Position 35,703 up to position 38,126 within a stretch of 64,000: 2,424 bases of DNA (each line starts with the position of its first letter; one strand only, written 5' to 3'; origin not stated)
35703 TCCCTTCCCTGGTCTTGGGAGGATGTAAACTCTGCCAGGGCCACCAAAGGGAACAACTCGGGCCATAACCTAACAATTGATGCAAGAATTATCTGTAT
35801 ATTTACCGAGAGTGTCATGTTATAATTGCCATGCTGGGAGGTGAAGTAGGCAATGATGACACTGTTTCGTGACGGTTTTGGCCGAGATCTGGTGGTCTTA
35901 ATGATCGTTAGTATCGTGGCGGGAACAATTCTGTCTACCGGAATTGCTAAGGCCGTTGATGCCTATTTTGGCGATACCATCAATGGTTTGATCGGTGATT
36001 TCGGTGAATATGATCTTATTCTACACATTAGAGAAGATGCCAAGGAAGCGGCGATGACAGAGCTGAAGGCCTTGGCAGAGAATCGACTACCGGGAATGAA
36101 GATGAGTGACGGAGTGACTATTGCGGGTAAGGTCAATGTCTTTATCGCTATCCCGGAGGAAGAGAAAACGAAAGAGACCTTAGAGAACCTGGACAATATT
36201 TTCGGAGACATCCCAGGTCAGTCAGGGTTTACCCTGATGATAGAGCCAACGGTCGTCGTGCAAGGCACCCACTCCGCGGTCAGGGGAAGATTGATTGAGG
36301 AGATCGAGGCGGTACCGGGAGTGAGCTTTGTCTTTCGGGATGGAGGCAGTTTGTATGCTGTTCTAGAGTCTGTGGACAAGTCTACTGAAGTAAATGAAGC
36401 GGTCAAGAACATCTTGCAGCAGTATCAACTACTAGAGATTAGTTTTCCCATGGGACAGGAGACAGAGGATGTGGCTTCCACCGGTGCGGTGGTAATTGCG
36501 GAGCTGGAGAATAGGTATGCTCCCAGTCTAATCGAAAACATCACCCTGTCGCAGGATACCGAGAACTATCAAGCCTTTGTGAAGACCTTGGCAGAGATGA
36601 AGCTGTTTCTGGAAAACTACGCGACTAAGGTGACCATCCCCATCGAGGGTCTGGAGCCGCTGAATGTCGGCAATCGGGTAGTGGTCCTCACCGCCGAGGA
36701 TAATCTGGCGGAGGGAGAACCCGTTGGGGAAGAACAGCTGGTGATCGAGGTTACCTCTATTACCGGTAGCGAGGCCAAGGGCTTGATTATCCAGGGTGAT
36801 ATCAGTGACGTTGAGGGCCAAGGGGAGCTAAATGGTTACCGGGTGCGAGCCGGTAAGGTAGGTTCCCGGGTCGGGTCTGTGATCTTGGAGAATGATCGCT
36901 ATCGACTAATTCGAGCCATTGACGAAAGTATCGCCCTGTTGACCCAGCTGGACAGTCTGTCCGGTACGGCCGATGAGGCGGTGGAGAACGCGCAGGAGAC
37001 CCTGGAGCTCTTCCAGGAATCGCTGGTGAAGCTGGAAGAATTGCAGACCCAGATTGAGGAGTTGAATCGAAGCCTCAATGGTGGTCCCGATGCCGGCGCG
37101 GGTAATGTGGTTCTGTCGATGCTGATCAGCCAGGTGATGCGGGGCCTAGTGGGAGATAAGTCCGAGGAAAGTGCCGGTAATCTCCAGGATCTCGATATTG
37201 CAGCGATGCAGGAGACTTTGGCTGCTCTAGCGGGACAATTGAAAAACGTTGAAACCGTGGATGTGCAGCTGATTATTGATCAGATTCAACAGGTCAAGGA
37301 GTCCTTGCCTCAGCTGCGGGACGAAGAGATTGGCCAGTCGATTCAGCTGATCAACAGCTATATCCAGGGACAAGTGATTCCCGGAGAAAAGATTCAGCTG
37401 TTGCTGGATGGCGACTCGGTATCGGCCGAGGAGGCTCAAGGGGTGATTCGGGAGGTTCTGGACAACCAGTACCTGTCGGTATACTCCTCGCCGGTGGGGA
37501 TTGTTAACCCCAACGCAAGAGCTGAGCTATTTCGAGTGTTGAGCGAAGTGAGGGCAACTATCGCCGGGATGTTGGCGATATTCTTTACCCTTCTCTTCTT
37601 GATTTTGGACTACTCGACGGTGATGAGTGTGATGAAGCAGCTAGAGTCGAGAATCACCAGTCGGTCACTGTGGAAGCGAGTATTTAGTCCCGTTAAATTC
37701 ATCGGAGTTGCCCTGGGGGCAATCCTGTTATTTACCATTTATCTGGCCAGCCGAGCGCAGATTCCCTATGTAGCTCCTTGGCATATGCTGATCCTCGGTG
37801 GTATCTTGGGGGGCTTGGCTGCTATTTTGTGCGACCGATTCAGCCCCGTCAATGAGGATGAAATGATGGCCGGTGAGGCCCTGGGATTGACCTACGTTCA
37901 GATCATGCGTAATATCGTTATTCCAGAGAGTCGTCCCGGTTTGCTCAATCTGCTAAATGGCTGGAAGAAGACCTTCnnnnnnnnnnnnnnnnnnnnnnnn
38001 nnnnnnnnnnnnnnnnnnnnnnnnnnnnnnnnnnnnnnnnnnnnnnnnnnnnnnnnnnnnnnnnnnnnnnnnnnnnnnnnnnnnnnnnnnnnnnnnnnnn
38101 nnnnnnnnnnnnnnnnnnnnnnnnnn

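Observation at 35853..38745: FtsX/MacB-type ABC transporter with a giant periplasmic coiled-coil domain embedded between lptA and lpxC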

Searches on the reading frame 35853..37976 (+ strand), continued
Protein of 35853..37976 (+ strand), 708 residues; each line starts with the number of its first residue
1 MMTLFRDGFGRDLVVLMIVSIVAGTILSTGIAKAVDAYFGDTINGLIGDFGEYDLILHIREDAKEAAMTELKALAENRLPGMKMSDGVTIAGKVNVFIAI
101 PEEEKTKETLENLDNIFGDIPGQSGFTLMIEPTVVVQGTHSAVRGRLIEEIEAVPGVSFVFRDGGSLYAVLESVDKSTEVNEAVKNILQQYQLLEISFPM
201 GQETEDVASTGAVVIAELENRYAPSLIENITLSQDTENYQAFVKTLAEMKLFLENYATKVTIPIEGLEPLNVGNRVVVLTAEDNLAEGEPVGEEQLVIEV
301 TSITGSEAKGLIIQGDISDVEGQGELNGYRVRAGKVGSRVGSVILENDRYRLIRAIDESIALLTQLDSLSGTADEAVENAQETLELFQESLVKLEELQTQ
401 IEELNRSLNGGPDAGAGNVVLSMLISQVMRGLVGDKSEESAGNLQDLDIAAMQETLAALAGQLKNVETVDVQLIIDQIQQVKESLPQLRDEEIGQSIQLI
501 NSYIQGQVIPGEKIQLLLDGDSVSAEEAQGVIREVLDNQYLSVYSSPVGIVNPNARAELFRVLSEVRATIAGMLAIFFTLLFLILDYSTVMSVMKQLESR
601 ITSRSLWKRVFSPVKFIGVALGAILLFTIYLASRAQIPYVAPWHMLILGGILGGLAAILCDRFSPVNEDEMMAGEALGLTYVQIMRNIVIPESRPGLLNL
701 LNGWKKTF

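Call 68: search_protein_families(library=pfam, proteins=[P0150, P0159, P0151, P0163, P0040, P0042, P0043, P0046, P0037, P0035], max_evalue=0.01)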
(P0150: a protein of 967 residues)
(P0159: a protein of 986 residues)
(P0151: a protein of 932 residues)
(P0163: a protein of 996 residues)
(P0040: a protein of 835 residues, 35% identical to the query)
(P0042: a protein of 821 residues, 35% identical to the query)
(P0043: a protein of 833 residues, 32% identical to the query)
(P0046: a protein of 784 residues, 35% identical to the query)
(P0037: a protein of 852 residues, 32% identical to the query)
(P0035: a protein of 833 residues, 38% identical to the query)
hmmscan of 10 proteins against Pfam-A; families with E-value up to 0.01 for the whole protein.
P0150 (967 aa): 6 families
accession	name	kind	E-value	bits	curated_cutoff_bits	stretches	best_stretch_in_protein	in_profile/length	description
PF00005.33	ABC_tran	-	1.9e-36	126.2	25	1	742-890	1-137/137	ABC transporter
PF13304.12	AAA_21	-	3.9e-10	40.7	27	1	858-923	234-301/304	AAA domain, putative AbiEii toxin, Type IV TA system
PF13191.12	AAA_16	-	6.9e-05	23.8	32.6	1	748-912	20-128/167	AAA ATPase domain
PF05729.18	NACHT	-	0.0025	18.1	26.7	0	754-772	2-20/167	NACHT domain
PF03193.22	RsgA_GTPase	-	0.0026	18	30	1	748-774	103-128/174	RsgA GTPase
PF13555.12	AAA_29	-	0.0075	16.4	27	0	744-775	14-45/61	P-loop containing region of AAA domain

P0159 (986 aa): 3 families
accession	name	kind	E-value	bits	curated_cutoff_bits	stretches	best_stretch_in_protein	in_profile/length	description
PF00005.33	ABC_tran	-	1.7e-33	116.5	25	1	761-909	1-137/137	ABC transporter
PF13304.12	AAA_21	-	5e-08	33.8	27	1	899-940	256-299/304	AAA domain, putative AbiEii toxin, Type IV TA system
PF03215.21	Rad17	-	0.0018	18.7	23.8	1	760-792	34-66/186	Rad17 P-loop domain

P0151 (932 aa): 7 families
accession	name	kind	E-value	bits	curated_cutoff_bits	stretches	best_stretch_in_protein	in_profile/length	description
PF00005.33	ABC_tran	-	3.4e-29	102.6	25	1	723-855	1-137/137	ABC transporter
PF13304.12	AAA_21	-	1.4e-08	35.6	27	1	836-888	248-301/304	AAA domain, putative AbiEii toxin, Type IV TA system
PF13191.12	AAA_16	-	1.6e-05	25.9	32.6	1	730-878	19-129/167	AAA ATPase domain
PF13555.12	AAA_29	-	0.0012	18.9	27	1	723-759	12-48/61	P-loop containing region of AAA domain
PF05729.18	NACHT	-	0.0016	18.8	26.7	0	735-755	2-22/167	NACHT domain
PF03193.22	RsgA_GTPase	-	0.0031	17.8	30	1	730-755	104-128/174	RsgA GTPase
PF20703.3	nSTAND1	-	0.0048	17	27.1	0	728-761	28-59/379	Novel STAND NTPase 1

P0163 (996 aa): 5 families
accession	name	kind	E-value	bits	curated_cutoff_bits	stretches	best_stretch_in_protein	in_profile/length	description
PF00005.33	ABC_tran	-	1.6e-35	123.1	25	1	772-919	2-137/137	ABC transporter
PF13304.12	AAA_21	-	4.9e-07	30.5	27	1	904-950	251-299/304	AAA domain, putative AbiEii toxin, Type IV TA system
PF13191.12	AAA_16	-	0.0015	19.5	32.6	1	782-937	25-124/167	AAA ATPase domain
PF13401.12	AAA_22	-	0.0032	18.2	27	0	784-841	8-61/130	AAA domain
PF00528.27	BPD_transp_1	-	0.0039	17.4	26.4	1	660-723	56-119/184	Binding-protein-dependent transport system inner membrane component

P0040 (835 aa): 0 families

P0042 (821 aa): 0 families

P0043 (833 aa): 0 families

P0046 (784 aa): 2 families
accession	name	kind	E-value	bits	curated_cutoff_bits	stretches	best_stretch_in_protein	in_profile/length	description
PF00528.27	BPD_transp_1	-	2.7e-05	24.4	26.4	1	650-773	15-111/184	Binding-protein-dependent transport system inner membrane component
PF10473.14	CENP-F_leu_zip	-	0.0092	16.5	34.5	1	333-439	28-133/140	Leucine-rich repeats of kinetochore protein Cenp-F/LEK1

P0037 (852 aa): 0 families

P0035 (833 aa): 0 families
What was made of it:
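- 37557..37835 (+): TM2-TM4 (aa 569-661), with invariant Asp586 inside TM2 (159/159 members). This region corresponds to the N-terminal ~110 positions of Pfam BPD_transp_1. BPD_transp_1 alignments: P0046 650-773 to profile 15-111/184, and P0163 660-723 to 56-119/184 (call 68).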

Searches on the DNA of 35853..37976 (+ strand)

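Call 76: search_rna_families(source=L008, start=12080, end=12480, threshold=evalue, max_evalue=1)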
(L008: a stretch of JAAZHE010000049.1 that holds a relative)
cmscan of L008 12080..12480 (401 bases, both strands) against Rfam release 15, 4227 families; matches with E-value up to 1: 1.
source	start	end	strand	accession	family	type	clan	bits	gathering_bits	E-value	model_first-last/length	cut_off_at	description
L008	12305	12387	+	RF03142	L2-Alphaproteobacteria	Cis-reg; leader;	-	13.2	37.8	0.84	1-66/66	no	L2-Alphaproteobacteria ribosomal protein leader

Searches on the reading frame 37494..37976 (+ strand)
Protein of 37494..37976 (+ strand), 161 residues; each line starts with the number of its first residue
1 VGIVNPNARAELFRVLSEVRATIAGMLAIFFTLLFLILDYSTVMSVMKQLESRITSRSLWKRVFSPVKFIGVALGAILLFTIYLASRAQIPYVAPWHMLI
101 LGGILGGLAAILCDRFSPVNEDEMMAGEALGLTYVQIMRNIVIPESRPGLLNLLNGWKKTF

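Call 33: search_solved_structures(query=A2, max_evalue=10, show_alignments=4)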
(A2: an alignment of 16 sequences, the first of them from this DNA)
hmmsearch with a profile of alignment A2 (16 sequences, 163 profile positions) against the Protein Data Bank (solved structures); distinct sequences matched with E-value up to 10: 11.
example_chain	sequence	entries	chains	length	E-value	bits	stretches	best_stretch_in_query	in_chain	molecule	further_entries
6cvl_A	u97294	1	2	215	0.034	17.4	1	107-153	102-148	MetI transmembrane subunit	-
3dhw_A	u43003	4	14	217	0.034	17.4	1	107-153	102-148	D-methionine transport system permease protein metI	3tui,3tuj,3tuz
8y5g_C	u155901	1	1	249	0.058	16.7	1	67-149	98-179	Spermidine/putrescine transport system permease protein PotC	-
8y5f_C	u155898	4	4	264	0.066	16.5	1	67-149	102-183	Spermidine/putrescine transport system permease protein PotC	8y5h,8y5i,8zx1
8y5g_B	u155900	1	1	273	0.37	14.1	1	74-152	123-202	Spermidine/putrescine ABC transporter permease PotB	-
8y5f_B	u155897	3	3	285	0.4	14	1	74-152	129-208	Spermidine/putrescine transport system permease protein PotB | Spermidine/putrescine ABC transporter membrane protein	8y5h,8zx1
8y5i_B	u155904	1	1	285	0.4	14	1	74-152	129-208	Spermidine/putrescine transport system permease protein PotB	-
9ixj_R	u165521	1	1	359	1.9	11.8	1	17-81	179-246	Histamine H2 receptor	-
8pok_A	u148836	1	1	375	2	11.7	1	17-81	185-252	Histamine H2 receptor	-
4yms_D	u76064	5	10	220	2.2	11.5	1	88-147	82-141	ABC-type amino acid transport system, permease component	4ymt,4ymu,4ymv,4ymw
8ja7_B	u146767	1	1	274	6.1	10.1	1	60-153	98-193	Trehalose transport system permease protein SugB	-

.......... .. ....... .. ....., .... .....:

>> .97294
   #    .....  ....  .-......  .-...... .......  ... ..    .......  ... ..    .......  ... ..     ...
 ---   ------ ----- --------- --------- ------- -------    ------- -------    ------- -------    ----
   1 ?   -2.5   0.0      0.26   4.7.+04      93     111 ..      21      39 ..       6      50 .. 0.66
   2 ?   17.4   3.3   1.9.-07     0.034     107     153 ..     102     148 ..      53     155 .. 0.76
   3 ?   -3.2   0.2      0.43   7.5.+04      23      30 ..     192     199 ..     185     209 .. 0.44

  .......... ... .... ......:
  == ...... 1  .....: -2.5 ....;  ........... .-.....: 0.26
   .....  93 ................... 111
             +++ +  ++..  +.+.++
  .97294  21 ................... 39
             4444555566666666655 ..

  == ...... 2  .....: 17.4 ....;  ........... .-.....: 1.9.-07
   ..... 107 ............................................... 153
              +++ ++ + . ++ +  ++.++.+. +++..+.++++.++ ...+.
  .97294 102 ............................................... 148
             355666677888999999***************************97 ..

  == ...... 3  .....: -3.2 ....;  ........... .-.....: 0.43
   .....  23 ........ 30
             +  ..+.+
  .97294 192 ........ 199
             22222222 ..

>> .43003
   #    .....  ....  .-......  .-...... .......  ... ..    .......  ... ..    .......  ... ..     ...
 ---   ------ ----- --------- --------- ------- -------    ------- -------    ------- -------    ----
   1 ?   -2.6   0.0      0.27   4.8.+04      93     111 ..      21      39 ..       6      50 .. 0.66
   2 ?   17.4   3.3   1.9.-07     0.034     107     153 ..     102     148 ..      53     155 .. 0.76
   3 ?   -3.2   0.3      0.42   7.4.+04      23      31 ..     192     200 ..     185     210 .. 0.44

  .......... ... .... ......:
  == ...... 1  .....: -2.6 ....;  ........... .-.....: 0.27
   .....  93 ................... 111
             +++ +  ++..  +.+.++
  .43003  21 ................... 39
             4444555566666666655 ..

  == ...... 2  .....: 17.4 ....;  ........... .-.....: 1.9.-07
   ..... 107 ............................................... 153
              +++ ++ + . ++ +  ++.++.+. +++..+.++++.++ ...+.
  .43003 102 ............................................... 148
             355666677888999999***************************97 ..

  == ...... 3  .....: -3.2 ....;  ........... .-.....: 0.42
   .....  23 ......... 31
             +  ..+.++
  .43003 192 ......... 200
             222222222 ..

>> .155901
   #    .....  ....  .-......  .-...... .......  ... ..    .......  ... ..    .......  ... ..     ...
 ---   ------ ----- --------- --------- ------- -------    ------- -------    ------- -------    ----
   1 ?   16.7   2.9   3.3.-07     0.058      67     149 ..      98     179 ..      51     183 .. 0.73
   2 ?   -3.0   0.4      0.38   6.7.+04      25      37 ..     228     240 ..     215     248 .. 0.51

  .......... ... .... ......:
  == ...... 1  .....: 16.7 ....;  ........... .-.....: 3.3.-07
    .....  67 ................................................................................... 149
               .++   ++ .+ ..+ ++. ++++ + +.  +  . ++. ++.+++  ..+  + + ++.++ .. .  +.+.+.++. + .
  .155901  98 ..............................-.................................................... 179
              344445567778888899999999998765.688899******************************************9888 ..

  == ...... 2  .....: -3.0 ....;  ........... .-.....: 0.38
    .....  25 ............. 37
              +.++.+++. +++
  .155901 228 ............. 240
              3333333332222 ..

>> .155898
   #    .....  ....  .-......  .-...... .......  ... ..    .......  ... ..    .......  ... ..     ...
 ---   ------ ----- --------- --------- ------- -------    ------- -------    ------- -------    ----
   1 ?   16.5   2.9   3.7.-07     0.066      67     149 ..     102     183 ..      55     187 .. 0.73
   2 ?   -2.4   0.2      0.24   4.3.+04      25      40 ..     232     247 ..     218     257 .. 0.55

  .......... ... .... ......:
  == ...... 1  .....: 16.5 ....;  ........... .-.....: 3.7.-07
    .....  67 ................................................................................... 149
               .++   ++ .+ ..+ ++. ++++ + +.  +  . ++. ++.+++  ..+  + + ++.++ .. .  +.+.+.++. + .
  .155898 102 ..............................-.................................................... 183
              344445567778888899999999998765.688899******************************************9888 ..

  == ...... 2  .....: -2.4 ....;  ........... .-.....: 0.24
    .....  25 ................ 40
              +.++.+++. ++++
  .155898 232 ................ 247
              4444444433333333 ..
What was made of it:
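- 37557..37835 (+): PotC/PotB alignments over TM-TM-EAA (call 33).
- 37860..37943 (+): EAA-type coupling loop (aa 670-697): E670-x-(M/E)672-A673-G674-x3-G678-x9-I688-x-I690-P691-x3-P695-G696. The protein ends 11 residues later. Profile-to-PDB hits MetI, PotC, PotB, an ArtQ-like permease and SugB, in register (call 33).
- On Type I ABC importer permease (BPD_transp_1): The motif aligns in register to MetI, PotC and PotB (call 33).
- A profile of the C-terminal 160 aa finds MetI, PotC, PotB, an ArtQ-like permease and SugB as 9 of the 11 PDB hits, in register at the EAA loop (call 33).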

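Call 42: predict_structure(alignment_id=A2)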
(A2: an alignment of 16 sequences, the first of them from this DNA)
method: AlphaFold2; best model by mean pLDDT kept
length: 161 residues; sequences in the alignment: 16
mean_pLDDT: 76.5   pTM: 0.64
mean pLDDT of the five models: 76.5, 76.4, 76.2, 74.5, 68.4
residues with pLDDT >= 90: 23; 70-90: 94; 50-70: 36; < 50: 8
segments of 3 or more residues with pLDDT < 50: 143-146
pLDDT, mean of each block of 10 residues (from residue 1): 63 84 87 85 81 68 79 92 81 86 92 79 77 67 49 56 47
secondary structure, 60 per line:
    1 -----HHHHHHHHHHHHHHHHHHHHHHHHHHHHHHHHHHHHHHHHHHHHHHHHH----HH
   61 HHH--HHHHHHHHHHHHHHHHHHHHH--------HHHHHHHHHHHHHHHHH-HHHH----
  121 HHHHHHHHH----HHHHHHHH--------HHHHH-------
elements in order: H6-54 H59-63 H66-86 H95-111 H113-116 H121-129 H134-141 H150-154

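Call 44: fold_search(model_id=the predicted structure, library=pdb)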
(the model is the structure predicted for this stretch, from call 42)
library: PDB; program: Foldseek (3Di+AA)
matches with E <= 10: 45; with E <= 0.001: 0
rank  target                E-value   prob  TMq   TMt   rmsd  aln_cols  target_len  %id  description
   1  8z21_B                8.6e-01  0.41  0.35  0.23   7.8       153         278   14  Cryo-EM structure of Escherichia coli OppBCDF in the resting state (released 2025-04-16)
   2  3puz_G                1.2e+00  0.35  0.33  0.22   9.1       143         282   18  Crystal Structure of a pre-translocation state MBP-Maltose transporter complex bound to AMP-PNP (released 2011-05-18)
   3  8bhg_C                2.5e+00  0.08  0.22  0.13  10.6       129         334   14  GABA-A receptor a5 heteromer - a5V2 - Bretazenil (released 2023-11-15)
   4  9k3x_A                3.7e+00  0.21  0.35  0.23   7.3       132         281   15  Cryo-EM structure of E coli pstSCAB in the pretranslocation state (released 2026-02-18)
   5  8bhg_A                4.1e+00  0.08  0.23  0.14  10.1       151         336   12  GABA-A receptor a5 heteromer - a5V2 - Bretazenil (released 2023-11-15)
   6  3wak                  4.1e+00  0.06  0.20  0.07  18.0       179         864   11  Crystal structure of the Archaeoglobus fulgidus oligosaccharyltransferase (O29867_ARCFU) in the apo form (released 2013-10-30)
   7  5x9h_B                4.3e+00  0.13  0.30  0.15  18.7       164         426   15  Crystal structure of the Mg2+ channel MgtE in complex with ATP (released 2017-08-16)
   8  9hns_A                4.3e+00  0.08  0.23  0.14  10.2       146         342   11  a5b3 GABAAR bound to GABA and Mb25 in a desensitized state in saposin nanodiscs after long GABA treatment (released 2025-12-24)
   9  4ri3_A                4.3e+00  0.06  0.18  0.17  12.1       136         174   13  Crystal structure of DCCD-modified PsbS from spinach (released 2015-08-12)
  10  9u6r_N                4.8e+00  0.03  0.16  0.10  26.3       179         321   17  Cryo-EM structure of the Vo domain of V/A-ATPase in liposomes under no pmf condition,state2 (released 2026-03-25)
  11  1x90_A                5.0e+00  0.07  0.21  0.23  16.0       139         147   15  Crystal structure of mutant form B of a pectin methylesterase inhibitor from Arabidopsis (released 2004-12-28)
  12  2r6g_G                5.2e+00  0.09  0.27  0.18  10.9       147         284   15  The Crystal Structure of the E. coli Maltose Transporter (released 2007-11-27)
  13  6x58_E                5.2e+00  0.07  0.22  0.25  12.6       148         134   14  MPER-Fluc-Ec2 bound to 10E8v4 antibody (released 2021-05-19)
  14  3puy_G                5.8e+00  0.12  0.33  0.21   9.0       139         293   16  Crystal Structure of an outward-facing MBP-Maltose transporter complex bound to AMP-PNP after crystal soaking of the p (released 2011-05-18)
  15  9bcr_I                5.8e+00  0.10  0.31  0.21   9.1       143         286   21  Cryo-EM structure of a bacterial prototype ATP-binding cassette transporter MalFGK2. (released 2025-04-30)
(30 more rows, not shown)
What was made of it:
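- The best hits are OppB at E 0.86 and MalG at 1.2, with TM-score ~0.35 (call 44).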
